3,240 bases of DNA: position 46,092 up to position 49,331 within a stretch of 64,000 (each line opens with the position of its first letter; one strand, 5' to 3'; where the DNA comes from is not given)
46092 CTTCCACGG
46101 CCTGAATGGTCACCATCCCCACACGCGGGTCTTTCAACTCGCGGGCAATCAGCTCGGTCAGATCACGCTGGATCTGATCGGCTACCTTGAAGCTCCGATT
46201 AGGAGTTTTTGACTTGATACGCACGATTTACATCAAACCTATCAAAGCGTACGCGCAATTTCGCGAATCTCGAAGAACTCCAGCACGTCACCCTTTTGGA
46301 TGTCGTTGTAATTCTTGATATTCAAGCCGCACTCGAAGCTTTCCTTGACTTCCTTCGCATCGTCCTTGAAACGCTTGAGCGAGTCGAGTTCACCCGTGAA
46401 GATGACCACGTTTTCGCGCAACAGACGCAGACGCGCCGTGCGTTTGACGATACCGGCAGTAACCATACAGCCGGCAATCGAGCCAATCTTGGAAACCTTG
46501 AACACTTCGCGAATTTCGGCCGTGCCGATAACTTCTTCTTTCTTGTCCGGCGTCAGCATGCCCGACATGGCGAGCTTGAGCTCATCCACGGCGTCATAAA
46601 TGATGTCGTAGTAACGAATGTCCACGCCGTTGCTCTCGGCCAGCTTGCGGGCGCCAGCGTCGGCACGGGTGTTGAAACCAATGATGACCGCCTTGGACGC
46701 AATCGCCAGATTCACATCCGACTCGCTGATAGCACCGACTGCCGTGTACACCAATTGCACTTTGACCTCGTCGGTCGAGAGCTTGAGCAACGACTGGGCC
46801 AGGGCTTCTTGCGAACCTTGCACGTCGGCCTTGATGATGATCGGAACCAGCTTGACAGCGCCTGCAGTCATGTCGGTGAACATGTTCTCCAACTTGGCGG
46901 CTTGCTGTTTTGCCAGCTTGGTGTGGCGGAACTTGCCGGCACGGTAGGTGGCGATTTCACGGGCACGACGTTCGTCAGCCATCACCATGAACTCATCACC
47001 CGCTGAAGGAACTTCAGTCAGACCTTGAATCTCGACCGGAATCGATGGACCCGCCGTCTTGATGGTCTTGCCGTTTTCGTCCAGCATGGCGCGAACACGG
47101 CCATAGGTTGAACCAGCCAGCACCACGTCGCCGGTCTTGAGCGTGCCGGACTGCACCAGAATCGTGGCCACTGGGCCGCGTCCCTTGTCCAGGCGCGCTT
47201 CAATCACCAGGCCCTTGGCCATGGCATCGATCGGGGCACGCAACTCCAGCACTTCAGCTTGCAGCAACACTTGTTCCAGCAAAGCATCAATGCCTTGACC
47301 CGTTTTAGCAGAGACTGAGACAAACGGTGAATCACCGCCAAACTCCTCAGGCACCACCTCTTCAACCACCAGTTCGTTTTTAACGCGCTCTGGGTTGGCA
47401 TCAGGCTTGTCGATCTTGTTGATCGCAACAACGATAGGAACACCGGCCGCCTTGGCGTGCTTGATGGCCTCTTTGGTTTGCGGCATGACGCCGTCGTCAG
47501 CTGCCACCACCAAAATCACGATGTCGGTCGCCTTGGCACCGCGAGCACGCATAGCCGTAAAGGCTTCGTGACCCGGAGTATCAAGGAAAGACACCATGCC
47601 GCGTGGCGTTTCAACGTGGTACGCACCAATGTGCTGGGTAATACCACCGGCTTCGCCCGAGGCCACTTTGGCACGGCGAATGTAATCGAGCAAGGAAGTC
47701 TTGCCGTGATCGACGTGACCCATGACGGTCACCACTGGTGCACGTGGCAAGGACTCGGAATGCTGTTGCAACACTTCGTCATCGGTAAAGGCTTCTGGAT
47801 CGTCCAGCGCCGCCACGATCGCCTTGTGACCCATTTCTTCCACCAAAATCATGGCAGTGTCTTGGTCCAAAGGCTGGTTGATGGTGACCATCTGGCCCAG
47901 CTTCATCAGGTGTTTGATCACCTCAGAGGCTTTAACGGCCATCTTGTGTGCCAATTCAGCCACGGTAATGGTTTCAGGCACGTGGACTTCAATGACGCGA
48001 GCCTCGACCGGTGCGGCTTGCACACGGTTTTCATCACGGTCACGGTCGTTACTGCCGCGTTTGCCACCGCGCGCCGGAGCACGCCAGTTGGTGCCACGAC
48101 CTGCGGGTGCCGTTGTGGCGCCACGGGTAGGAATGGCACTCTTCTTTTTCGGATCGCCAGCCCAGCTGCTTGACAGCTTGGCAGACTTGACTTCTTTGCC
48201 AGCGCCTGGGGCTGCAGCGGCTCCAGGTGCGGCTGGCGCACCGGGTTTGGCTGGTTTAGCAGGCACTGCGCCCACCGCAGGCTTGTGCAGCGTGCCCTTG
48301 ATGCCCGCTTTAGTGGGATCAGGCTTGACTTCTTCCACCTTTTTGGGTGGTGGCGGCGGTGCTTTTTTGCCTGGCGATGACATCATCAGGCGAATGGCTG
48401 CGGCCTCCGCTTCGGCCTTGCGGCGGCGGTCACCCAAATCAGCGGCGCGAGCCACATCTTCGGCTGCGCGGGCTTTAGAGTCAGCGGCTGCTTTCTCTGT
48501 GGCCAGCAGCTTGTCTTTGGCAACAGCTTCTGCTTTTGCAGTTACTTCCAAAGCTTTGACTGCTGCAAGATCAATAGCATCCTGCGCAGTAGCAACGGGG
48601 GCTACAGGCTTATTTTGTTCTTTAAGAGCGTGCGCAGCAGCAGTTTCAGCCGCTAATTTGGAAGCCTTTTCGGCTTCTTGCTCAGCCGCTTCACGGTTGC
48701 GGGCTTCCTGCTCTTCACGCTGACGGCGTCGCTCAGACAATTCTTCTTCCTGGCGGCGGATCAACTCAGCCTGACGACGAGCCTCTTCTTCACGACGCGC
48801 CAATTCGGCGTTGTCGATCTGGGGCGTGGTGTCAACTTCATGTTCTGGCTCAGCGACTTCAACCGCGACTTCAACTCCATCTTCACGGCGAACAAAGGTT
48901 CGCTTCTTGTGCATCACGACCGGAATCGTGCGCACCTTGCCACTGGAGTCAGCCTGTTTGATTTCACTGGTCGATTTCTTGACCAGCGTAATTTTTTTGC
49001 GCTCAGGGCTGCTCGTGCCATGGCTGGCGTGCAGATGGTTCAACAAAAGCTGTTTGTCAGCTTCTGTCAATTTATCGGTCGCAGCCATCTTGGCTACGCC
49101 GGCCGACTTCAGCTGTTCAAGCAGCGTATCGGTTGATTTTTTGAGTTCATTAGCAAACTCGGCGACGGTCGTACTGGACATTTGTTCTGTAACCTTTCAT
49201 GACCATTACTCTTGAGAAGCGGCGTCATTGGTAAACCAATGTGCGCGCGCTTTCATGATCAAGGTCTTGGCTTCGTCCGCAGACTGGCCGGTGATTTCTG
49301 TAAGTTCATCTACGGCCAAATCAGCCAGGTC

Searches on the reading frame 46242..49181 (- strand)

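Call 35: search_protein_families(library=pfam, proteins=[window:46242-49181:-], max_evalue=0.01)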
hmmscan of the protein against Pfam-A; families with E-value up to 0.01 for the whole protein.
window:46242-49181:- (979 aa): 12 families
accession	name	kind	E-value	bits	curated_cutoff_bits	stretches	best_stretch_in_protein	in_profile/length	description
PF11987.13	IF-2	-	2.8e-42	143.8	27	1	755-869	3-117/117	Translation-initiation factor 2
PF00009.33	GTP_EFTU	-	4e-39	134.6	26.5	1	483-639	5-183/188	Elongation factor Tu GTP binding domain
PF22042.2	EF-G_D2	-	1.7e-32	111.8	27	1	655-733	2-83/84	Elongation factor G domain 2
PF04760.21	IF2_N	-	2.3e-25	88.6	25.3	2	402-453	1-53/53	Translation initiation factor IF-2, N-terminal region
PF03144.31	GTP_EFTU_D2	-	2e-10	41.4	30.3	1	900-967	1-72/73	Elongation factor Tu domain 2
PF01926.29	MMR_HSR1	-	2.7e-10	40.8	21.9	1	484-589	2-113/113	50S ribosome-binding GTPase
PF08364.16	IF2_assoc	-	1.1e-09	38.8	24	1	61-99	1-39/39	Bacterial translation initiation factor IF-2 associated region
PF00071.28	Ras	-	1e-05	25.6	21.6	1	485-640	3-158/162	Ras family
PF00025.27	Arf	-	0.00036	20.5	22.3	1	486-638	19-170/174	ADP-ribosylation factor family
PF02421.24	FeoB_N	-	0.00075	19.5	27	1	484-637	3-155/156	Ferrous iron transport protein B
PF03308.22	MeaB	-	0.00099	18.6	23.1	0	565-647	154-240/273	Methylmalonyl Co-A mutase-associated GTPase MeaB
PF03193.22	RsgA_GTPase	-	0.0052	17.1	30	0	553-638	24-104/174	RsgA GTPase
